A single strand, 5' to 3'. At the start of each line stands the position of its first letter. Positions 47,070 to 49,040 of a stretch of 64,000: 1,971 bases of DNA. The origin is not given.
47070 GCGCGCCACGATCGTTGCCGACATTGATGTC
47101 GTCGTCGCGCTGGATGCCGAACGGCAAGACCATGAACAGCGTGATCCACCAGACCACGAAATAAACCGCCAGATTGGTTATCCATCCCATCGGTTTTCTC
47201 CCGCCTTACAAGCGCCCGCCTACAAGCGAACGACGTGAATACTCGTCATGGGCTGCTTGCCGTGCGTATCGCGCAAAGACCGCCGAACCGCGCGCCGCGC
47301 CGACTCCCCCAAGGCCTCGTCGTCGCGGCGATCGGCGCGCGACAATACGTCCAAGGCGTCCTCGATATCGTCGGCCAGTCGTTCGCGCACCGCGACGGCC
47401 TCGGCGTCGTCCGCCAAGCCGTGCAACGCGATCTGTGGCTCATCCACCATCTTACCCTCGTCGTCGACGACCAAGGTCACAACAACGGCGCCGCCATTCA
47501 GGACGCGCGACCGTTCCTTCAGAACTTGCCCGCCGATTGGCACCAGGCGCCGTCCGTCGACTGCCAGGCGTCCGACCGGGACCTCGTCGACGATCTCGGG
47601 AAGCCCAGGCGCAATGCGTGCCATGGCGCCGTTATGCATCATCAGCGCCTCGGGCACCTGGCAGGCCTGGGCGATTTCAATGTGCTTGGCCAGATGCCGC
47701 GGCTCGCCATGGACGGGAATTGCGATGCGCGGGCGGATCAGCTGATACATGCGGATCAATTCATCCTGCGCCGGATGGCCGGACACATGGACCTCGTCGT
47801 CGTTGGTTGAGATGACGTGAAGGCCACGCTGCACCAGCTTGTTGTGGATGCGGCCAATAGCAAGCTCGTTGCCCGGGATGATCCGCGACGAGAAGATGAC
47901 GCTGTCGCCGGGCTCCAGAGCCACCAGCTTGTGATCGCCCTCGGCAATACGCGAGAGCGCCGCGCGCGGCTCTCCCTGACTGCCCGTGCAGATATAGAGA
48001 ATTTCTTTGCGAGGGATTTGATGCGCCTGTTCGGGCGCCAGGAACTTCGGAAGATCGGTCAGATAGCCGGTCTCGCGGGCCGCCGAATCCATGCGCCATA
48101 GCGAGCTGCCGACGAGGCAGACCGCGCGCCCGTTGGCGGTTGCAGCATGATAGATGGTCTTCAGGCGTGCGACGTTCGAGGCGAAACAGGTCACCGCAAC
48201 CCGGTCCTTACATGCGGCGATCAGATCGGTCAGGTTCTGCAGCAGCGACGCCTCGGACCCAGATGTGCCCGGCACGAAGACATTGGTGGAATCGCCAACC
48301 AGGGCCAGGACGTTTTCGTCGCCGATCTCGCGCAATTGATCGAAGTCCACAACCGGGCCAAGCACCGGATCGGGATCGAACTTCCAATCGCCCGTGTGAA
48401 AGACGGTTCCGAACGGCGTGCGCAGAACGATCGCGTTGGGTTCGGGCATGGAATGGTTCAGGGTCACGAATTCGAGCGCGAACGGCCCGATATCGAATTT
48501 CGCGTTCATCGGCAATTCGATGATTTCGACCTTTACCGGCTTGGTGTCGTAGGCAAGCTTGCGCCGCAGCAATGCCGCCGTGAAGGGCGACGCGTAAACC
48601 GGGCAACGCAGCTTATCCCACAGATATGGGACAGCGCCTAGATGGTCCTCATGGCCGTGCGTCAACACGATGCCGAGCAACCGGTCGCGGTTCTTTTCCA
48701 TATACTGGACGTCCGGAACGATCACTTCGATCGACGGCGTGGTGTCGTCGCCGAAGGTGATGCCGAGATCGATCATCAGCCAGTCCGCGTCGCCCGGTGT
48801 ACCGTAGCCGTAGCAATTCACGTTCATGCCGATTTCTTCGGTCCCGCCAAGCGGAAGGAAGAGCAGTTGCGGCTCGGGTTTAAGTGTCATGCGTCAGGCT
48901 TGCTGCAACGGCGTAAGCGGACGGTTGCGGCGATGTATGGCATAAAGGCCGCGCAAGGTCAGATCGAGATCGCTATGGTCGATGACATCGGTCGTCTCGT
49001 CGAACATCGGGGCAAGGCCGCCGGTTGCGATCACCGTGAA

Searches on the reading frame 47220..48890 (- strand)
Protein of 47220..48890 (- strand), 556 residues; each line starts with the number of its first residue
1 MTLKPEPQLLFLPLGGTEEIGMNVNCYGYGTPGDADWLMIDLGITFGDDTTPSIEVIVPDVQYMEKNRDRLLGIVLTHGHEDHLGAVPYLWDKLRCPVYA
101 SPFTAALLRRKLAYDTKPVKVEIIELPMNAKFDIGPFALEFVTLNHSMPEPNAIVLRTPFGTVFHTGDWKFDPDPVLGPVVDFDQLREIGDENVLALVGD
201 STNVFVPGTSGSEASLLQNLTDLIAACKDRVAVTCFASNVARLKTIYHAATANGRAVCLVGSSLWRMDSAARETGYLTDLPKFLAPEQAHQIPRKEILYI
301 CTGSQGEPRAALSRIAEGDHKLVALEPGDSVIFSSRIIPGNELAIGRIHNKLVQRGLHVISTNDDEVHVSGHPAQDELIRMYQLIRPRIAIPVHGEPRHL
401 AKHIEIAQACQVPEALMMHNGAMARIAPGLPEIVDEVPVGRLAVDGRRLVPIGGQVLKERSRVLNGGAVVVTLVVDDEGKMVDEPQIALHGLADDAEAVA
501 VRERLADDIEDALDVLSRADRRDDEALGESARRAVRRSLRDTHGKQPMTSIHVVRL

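Call 57: search_protein_families(library=pfam, proteins=[window:47220-48890:-], max_evalue=0.00001)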
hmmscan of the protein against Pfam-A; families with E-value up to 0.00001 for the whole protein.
window:47220-48890:- (556 aa): 5 families
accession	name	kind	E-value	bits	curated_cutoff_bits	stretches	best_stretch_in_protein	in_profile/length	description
PF22505.1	RNase_J_b_CASP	-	1.5e-38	131.9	27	1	228-352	1-126/126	Ribonuclease J, beta-CASP domain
PF00753.33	Lactamase_B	-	8.2e-14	52.4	22.7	1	23-208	5-195/196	Metallo-beta-lactamase superfamily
PF17770.6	RNase_J_C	-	8e-13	49.7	23.8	1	456-555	1-101/102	Ribonuclease J C-terminal domain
PF12706.13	Lactamase_B_2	-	1.2e-12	48.3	27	1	68-176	28-150/200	Beta-lactamase superfamily domain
PF07521.17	RMMBL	-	2e-10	40.9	21.6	1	368-403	12-48/63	Zn-dependent metallo-hydrolase RNA specificity domain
